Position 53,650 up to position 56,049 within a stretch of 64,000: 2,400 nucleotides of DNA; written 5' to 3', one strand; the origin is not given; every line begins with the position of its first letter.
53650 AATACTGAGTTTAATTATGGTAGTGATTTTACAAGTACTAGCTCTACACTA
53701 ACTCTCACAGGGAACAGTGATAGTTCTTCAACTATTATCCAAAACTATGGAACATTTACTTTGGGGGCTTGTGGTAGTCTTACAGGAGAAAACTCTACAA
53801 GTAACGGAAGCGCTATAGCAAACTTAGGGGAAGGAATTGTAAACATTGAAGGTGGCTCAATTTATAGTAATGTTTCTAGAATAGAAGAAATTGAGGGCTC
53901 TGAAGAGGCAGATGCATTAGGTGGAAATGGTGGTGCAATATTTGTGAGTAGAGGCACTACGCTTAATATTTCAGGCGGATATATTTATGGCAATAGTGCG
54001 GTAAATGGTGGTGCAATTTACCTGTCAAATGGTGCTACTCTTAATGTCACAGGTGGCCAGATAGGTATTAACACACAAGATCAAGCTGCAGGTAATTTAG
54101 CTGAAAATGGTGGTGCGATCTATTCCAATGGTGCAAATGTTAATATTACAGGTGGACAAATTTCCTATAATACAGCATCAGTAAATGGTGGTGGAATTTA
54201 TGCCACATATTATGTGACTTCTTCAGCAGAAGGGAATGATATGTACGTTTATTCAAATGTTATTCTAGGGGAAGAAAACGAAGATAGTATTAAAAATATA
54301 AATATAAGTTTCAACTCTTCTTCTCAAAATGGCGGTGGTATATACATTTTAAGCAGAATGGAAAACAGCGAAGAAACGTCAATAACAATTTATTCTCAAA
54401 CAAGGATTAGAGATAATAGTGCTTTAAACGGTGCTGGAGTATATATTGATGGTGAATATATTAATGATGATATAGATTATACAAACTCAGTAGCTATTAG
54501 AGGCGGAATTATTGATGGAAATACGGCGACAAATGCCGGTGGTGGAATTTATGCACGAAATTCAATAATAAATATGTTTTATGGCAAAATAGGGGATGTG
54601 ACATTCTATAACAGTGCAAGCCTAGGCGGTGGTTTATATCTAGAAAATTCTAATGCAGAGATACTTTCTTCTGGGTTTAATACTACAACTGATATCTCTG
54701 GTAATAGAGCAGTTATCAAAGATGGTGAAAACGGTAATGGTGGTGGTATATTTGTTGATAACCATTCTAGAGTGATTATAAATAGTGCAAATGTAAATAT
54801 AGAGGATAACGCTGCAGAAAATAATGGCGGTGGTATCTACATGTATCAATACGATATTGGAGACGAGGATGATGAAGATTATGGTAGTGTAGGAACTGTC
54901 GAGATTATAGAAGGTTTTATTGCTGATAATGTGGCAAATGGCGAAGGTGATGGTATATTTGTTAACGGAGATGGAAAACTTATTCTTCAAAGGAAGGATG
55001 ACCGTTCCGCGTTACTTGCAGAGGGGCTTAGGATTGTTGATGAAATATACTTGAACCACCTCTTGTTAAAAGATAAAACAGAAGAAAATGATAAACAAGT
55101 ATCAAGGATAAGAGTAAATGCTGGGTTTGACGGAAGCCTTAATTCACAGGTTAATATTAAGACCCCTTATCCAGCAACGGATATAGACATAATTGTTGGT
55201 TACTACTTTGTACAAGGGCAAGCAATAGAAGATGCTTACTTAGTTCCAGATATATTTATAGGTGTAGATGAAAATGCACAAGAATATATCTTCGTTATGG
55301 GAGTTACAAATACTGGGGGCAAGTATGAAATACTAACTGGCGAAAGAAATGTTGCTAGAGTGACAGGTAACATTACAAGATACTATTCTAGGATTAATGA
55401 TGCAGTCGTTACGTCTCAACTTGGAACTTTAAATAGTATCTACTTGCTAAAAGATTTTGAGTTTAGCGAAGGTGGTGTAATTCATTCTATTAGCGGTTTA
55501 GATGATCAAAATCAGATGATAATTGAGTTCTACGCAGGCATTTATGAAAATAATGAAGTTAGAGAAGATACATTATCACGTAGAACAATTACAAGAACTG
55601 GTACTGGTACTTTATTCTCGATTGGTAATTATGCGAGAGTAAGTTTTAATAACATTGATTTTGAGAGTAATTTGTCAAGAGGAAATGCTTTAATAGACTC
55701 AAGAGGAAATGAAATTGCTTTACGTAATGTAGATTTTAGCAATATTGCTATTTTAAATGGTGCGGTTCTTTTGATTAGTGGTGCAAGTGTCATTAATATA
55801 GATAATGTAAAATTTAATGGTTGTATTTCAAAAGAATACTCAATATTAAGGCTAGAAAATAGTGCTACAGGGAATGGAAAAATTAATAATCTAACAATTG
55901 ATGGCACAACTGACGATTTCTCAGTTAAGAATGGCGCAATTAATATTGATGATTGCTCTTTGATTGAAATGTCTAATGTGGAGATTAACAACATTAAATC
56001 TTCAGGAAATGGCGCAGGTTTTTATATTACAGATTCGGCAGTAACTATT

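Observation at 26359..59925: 33.6-kb gene for an 11,188-aa modular surface filament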

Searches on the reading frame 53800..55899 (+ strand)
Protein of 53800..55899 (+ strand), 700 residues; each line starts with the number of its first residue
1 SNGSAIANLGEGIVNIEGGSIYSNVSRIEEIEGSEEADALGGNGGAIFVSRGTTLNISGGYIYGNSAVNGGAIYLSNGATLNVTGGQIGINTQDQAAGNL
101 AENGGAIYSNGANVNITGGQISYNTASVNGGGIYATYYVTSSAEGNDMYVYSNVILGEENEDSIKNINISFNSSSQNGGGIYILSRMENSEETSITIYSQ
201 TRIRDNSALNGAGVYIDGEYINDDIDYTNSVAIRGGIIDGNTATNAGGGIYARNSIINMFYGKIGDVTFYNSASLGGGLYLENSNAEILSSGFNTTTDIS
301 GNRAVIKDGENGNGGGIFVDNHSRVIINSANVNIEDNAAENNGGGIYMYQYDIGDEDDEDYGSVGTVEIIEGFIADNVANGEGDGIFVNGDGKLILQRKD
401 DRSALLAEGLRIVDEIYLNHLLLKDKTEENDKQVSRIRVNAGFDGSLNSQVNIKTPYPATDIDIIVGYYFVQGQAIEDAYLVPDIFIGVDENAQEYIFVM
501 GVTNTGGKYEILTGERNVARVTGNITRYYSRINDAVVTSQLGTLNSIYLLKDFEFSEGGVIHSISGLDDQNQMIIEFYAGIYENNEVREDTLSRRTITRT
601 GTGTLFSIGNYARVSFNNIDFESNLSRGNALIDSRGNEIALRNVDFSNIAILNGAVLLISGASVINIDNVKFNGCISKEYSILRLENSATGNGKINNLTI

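Call 34: search_protein_families(library=pfam, proteins=[window:53800-55899:+], max_evalue=1)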
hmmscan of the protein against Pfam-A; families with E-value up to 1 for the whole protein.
window:53800-55899:+ (700 aa): 2 families
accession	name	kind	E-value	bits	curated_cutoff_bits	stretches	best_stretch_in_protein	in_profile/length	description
PF02415.23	Chlam_PMP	-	0.00017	22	20.6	2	121-136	4-19/19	Chlamydia polymorphic membrane protein (Chlamydia_PMP) repeat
PF20475.3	DUF6717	-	0.89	10.4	27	0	154-190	51-87/115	Family of unknown function (DUF6717)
